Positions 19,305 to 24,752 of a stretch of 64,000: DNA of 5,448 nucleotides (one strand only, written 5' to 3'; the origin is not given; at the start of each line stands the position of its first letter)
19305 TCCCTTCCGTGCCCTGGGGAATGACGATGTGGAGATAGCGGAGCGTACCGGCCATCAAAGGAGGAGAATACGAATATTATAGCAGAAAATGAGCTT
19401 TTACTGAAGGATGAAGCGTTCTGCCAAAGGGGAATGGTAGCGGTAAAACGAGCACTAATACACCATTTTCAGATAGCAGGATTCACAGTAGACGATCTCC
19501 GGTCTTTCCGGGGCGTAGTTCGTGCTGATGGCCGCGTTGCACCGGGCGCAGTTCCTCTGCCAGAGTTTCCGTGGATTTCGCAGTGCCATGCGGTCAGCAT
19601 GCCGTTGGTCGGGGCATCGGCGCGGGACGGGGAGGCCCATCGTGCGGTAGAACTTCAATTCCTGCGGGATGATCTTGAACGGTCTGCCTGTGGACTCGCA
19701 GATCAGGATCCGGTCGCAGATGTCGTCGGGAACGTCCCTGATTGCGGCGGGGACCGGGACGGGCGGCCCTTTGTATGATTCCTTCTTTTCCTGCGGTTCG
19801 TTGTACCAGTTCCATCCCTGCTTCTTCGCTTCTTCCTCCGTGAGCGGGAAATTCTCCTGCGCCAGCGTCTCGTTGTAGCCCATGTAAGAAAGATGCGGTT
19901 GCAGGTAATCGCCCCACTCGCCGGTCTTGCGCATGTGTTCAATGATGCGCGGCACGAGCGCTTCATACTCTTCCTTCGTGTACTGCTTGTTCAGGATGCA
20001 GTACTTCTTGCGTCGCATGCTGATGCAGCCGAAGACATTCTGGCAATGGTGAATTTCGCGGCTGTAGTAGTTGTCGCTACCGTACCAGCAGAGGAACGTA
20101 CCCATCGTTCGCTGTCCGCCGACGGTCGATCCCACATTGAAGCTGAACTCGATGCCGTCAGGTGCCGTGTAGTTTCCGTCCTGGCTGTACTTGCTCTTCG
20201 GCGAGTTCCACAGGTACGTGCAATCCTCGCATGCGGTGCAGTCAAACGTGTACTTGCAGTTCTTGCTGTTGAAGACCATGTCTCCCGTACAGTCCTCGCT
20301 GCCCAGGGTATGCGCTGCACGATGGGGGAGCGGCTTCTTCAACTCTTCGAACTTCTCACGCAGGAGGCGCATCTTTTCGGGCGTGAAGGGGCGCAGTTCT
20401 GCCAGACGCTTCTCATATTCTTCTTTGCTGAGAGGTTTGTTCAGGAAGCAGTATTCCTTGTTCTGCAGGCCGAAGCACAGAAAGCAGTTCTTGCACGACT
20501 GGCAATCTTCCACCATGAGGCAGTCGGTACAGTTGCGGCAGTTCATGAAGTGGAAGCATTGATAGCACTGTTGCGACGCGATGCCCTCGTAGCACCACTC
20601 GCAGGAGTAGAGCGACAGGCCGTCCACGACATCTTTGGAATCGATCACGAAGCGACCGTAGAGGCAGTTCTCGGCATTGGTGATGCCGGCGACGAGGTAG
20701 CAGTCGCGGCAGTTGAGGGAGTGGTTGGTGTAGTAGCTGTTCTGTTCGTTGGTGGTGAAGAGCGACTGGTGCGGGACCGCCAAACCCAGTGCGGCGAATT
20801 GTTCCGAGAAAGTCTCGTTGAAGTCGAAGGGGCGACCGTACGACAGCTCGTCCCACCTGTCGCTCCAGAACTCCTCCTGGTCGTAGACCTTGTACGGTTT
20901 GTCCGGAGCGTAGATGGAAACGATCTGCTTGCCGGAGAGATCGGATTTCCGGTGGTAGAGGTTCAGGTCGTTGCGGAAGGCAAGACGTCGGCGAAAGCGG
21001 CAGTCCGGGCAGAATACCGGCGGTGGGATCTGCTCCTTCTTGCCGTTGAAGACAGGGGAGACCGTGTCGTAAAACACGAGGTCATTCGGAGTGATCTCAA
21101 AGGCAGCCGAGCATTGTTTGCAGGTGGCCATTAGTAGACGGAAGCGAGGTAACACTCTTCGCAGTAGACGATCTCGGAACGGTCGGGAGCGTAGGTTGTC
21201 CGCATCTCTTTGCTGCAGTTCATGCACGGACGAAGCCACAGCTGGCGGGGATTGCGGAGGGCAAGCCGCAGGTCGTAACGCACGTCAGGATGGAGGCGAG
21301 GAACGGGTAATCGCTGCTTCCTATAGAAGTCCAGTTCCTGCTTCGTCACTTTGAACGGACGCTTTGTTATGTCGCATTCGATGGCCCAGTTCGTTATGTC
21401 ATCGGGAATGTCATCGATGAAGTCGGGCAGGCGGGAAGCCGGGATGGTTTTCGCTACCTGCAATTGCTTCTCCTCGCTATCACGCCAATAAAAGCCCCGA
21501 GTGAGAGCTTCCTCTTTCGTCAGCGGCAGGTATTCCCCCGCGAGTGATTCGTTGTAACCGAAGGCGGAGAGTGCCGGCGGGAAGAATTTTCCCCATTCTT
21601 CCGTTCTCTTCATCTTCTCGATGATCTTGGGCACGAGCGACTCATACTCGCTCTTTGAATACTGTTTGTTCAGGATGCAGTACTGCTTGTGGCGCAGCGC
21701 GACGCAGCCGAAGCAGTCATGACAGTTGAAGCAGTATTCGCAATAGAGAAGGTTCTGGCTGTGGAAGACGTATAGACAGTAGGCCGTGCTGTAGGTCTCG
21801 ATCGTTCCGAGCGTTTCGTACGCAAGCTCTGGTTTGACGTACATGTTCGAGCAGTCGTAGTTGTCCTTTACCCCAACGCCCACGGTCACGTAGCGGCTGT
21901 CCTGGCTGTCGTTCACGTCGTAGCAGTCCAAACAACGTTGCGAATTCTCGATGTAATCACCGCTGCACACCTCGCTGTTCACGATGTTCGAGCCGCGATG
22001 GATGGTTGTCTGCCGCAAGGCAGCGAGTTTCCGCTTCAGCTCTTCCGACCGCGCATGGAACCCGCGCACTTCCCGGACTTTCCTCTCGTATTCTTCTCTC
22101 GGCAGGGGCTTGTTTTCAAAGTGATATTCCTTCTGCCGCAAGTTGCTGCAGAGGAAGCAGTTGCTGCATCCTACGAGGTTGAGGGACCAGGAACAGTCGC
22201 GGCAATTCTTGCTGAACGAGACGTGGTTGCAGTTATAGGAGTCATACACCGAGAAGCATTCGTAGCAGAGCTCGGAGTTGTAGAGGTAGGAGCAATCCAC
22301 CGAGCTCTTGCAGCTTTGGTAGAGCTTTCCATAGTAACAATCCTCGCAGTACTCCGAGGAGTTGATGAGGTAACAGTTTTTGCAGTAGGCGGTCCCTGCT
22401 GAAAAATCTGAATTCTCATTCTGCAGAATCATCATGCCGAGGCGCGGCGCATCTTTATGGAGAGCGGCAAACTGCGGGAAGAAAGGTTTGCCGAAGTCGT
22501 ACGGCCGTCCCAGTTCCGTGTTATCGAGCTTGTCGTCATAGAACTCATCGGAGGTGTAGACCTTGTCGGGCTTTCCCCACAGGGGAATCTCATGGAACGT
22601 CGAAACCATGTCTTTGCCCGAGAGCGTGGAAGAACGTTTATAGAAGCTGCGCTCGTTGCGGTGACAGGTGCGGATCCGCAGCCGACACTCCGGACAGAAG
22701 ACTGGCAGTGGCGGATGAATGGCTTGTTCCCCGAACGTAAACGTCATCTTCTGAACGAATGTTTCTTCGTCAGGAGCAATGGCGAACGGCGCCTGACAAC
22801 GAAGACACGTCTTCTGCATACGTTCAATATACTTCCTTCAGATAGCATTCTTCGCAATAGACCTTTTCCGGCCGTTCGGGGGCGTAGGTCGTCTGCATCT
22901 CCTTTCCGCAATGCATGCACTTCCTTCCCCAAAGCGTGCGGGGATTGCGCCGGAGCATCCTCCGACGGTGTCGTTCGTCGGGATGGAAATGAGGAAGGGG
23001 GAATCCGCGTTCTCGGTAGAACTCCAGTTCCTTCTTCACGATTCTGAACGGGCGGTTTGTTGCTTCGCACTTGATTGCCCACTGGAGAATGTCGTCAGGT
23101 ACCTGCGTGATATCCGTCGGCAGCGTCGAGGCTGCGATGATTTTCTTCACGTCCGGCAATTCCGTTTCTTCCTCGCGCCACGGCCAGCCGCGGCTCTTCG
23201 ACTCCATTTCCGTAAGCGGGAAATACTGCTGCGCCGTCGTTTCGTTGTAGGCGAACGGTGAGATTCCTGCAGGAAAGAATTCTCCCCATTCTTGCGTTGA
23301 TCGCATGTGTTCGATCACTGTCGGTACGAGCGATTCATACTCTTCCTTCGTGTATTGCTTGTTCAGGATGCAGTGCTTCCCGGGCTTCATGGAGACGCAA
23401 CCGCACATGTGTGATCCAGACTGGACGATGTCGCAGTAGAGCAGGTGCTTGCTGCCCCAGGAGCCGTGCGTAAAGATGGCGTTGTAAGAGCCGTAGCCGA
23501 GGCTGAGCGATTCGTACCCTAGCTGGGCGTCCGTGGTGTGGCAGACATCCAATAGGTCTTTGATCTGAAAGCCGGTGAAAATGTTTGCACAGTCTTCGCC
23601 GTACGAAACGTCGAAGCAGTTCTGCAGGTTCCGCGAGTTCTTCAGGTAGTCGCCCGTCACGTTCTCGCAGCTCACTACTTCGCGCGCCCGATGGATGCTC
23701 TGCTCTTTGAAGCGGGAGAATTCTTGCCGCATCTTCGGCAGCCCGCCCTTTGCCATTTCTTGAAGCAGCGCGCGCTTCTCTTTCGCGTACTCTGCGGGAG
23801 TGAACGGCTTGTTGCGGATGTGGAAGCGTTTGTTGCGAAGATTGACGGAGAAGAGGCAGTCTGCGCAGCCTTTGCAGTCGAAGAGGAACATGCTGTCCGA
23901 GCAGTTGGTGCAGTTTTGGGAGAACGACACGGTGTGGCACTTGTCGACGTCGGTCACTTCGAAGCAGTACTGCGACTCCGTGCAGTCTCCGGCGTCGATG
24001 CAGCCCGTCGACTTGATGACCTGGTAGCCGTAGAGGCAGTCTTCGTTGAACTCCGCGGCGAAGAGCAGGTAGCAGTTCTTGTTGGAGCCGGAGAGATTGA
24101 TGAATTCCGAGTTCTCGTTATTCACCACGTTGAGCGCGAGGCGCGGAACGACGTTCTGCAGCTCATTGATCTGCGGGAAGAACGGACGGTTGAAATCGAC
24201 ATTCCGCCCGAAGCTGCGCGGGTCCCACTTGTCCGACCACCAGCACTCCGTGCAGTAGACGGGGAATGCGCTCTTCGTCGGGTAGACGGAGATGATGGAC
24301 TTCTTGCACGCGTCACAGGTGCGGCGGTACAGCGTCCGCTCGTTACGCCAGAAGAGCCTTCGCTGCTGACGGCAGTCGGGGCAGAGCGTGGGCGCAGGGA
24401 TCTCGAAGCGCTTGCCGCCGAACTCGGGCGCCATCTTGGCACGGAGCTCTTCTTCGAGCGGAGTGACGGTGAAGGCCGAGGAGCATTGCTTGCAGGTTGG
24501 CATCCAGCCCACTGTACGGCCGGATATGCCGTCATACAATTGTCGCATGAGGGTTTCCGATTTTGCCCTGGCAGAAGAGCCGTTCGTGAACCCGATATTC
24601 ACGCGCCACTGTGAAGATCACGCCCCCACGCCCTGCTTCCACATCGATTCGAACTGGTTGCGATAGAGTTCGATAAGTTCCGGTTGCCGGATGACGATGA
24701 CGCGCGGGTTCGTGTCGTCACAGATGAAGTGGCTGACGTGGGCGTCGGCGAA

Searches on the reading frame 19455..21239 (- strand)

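Call 78: search_protein_families(library=pfam, proteins=[window:19455-21239:-], max_evalue=0.01)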
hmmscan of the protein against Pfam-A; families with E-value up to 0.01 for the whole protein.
window:19455-21239:- (594 aa): 1 family
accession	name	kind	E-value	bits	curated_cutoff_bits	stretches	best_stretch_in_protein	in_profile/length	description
PF23477.1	zf_Tbcl_2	-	0.0077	16.4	27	1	557-592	1-36/37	Probable treble clef zinc finger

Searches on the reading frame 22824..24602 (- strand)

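Call 78: search_protein_families(library=pfam, proteins=[window:22824-24602:-], max_evalue=0.01)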
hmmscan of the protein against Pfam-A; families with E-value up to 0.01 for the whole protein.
window:22824-24602:- (592 aa): 2 families
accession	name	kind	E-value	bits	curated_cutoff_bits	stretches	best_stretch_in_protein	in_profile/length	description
PF23477.1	zf_Tbcl_2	-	1.5e-05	25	27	1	561-589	7-35/37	Probable treble clef zinc finger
PF00412.28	LIM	-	0.0051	17.5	22.9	1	561-590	28-57/58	LIM domain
